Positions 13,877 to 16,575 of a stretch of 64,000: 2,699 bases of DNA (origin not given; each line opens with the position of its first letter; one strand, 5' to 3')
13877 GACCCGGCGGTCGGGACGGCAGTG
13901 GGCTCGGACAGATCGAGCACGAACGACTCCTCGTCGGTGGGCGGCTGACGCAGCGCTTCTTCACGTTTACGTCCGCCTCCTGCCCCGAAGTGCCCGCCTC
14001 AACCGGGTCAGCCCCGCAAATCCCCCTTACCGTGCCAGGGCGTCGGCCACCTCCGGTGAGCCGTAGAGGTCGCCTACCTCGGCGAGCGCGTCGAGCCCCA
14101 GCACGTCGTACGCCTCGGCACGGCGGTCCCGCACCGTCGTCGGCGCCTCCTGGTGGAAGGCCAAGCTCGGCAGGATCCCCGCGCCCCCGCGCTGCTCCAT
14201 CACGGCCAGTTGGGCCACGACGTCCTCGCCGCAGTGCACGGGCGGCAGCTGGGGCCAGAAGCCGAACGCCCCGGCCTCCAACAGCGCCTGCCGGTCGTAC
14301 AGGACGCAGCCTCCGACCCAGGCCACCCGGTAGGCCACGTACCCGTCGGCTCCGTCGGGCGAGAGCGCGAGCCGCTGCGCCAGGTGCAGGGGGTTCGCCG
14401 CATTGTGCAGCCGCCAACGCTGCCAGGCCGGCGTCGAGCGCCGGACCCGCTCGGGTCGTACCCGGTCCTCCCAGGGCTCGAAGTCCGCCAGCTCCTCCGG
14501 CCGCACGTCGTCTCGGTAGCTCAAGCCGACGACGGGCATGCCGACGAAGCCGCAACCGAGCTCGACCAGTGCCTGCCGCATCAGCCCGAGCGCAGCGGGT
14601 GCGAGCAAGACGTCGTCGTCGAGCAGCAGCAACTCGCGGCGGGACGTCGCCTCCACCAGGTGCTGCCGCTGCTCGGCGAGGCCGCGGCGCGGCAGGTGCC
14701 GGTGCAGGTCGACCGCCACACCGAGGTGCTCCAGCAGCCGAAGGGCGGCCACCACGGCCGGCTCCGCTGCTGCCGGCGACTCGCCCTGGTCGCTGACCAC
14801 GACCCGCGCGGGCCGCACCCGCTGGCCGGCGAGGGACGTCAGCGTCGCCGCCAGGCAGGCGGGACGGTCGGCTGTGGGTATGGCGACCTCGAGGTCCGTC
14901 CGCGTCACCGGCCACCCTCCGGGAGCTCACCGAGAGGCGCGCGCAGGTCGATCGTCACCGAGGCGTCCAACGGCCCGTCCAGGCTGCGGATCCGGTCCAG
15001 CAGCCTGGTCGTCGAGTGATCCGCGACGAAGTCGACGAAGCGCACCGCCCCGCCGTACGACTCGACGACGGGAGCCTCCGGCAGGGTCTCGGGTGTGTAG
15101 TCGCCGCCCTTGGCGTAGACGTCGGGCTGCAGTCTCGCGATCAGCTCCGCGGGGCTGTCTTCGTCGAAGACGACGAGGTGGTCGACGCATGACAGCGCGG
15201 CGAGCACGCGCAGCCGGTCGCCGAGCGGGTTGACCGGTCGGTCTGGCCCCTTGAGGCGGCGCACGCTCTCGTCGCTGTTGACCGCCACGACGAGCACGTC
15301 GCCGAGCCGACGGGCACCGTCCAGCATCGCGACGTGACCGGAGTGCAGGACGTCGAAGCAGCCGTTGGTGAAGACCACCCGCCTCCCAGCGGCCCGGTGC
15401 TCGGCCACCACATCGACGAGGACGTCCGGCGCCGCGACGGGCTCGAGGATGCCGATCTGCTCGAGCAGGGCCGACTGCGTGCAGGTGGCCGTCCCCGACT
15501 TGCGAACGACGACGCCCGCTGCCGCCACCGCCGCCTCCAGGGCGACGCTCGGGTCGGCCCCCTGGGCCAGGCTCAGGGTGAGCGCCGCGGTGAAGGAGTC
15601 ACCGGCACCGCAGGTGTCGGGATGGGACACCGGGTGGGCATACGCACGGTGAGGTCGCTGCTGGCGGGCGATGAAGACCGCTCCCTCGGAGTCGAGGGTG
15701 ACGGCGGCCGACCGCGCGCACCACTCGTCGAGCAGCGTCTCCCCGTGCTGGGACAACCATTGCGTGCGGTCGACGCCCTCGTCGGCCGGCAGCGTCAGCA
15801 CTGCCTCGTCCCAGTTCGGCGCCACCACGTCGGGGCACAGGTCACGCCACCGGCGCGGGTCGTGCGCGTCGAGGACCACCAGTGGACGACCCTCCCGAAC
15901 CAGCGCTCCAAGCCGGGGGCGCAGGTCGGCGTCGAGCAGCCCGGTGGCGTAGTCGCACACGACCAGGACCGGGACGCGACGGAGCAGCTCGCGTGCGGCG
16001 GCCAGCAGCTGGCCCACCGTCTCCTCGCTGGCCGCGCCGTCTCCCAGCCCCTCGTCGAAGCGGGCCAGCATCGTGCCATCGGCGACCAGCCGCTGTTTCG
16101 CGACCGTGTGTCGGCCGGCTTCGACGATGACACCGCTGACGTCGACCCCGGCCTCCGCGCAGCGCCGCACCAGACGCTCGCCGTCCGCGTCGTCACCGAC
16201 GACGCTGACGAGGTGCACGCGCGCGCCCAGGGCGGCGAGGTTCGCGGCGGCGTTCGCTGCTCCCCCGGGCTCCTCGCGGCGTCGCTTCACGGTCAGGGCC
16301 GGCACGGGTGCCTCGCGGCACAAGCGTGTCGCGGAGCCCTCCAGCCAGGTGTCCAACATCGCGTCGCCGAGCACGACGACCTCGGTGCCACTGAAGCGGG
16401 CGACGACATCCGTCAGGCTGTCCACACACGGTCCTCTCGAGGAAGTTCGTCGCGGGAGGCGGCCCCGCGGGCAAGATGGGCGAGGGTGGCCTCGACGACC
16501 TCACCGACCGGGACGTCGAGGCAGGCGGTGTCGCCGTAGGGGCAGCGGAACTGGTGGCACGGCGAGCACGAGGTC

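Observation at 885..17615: ADP-heptose based glycan-assembly locus in a Gram-positive high-GC genome (candidate undescribed heptoglycan / glycoconjugate system)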

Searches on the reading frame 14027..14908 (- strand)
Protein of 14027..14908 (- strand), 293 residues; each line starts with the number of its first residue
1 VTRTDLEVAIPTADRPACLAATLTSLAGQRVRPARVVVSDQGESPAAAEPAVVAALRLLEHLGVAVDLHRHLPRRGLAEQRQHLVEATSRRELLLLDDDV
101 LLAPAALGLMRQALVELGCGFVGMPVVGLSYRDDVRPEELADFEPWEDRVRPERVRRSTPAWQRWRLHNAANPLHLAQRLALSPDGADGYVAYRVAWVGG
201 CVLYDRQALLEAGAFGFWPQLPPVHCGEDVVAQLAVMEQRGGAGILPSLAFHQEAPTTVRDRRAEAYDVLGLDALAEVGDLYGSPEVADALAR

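Call 7: search_protein_families(library=pfam, proteins=[window:14027-14908:-], max_evalue=0.001)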
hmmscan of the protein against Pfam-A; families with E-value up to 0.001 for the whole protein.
window:14027-14908:- (293 aa): 2 families
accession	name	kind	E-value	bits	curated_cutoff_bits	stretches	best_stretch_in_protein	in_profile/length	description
PF13641.12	Glyco_tranf_2_3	-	1.1e-06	29.2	27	1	6-250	3-208/230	Glycosyltransferase like family 2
PF00535.33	Glycos_transf_2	-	2.1e-06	28.2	23.3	1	8-128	2-117/168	Glycosyl transferase family 2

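Call 23: search_protein_families(library=ncbifam, proteins=[window:14027-14908:-], max_evalue=0.00001)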
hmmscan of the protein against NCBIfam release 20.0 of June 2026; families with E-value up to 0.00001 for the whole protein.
window:14027-14908:- (293 aa): 1 family
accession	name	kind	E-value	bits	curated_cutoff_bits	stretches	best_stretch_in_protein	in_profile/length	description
NF041875.1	EPS_EpsD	equivalog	2e-06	27.5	370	1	6-107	1-97/325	exopolysaccharide biosynthesis glycosyltransferase EpsD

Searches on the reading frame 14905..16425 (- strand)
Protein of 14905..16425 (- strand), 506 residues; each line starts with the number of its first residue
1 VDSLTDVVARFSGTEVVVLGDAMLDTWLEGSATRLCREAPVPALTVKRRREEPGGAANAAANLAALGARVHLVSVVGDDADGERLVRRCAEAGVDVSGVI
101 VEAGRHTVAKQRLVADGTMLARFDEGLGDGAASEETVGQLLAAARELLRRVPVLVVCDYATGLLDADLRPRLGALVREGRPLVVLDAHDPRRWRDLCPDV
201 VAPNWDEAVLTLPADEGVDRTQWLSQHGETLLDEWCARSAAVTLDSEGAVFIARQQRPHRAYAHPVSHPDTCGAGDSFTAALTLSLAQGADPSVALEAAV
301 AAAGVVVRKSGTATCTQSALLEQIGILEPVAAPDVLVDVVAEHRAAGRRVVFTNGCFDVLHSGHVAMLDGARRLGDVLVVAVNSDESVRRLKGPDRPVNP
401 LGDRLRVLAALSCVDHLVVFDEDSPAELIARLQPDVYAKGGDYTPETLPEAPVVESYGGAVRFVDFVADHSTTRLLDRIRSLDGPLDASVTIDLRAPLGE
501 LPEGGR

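Call 7: search_protein_families(library=pfam, proteins=[window:14905-16425:-], max_evalue=0.001)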
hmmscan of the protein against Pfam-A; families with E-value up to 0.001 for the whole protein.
window:14905-16425:- (506 aa): 2 families
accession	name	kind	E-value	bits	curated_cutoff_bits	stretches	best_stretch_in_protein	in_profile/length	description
PF00294.29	PfkB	-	8.7e-34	117.7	25.8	1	14-317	2-300/302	pfkB family carbohydrate kinase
PF01467.32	CTP_transf_like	-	2.5e-17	63.8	21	1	352-450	1-95/133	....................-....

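Call 23: search_protein_families(library=ncbifam, proteins=[window:14905-16425:-], max_evalue=0.00001)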
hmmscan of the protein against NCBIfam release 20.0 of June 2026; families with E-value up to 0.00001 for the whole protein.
window:14905-16425:- (506 aa): 23 families
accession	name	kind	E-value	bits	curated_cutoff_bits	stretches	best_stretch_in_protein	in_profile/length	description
NF008454.0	PRK11316.1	equivalog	3.4e-102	342.5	521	1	8-481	5-473/475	bifunctional D-glycero-beta-D-manno-heptose-7-phosphate kinase/D-glycero-beta-D-manno-heptose 1-phosphate adenylyltransferase HldE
TIGR02198.1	rfaE_dom_I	equivalog_domain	5.1e-61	206.5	345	1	9-323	3-313/315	D-glycero-beta-D-manno-heptose-7-phosphate kinase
TIGR02199.1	rfaE_dom_II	equivalog_domain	3.1e-59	198.9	181.5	1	339-480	2-143/144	D-glycero-beta-D-manno-heptose 1-phosphate adenylyltransferase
TIGR02152.1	D_ribokin_bact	equivalog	2.8e-21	76.1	299.65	2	199-315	177-289/298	ribokinase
TIGR03168.1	1-PFK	subfamily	1.8e-19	69.8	216.4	1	46-320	27-295/305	hexose kinase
TIGR03828.1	pfkB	equivalog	3e-17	62.6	292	1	49-321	30-296/305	1-phosphofructokinase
NF007321.0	PRK09813.1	equivalog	9.8e-14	51.5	247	1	53-135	24-107/261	fructoselysine 6-kinase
TIGR04382.1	myo_inos_iolC_N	equivalog_domain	1.2e-13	51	300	1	244-316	227-299/309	5-dehydro-2-deoxygluconokinase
TIGR00125.1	cyt_tran_rel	domain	1.7e-13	50.5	27.7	1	350-415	1-63/65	adenylyltransferase/cytidyltransferase family protein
NF007416.0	PRK09954.1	equivalog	6.9e-13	48.3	561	1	55-158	95-196/362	sugar kinase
NF008353.0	PRK11142.1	equivalog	2e-12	47.2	341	1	228-314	206-291/307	ribokinase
NF053626.1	RibKinHalex1628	equivalog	9e-12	45.1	330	1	47-117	32-102/293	ATP-dependent ribose-1-phosphate kinase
NF049991.1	TagKinase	equivalog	6.5e-10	38.3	420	0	244-314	233-303/321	tagatose kinase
NF041320.1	pfkB_Halo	equivalog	1.2e-08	34.8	400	1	242-315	213-285/302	1-phosphofructokinase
TIGR01518.1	g3p_cytidyltrns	equivalog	1.6e-08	34.7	165.4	1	351-443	1-92/125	glycerol-3-phosphate cytidylyltransferase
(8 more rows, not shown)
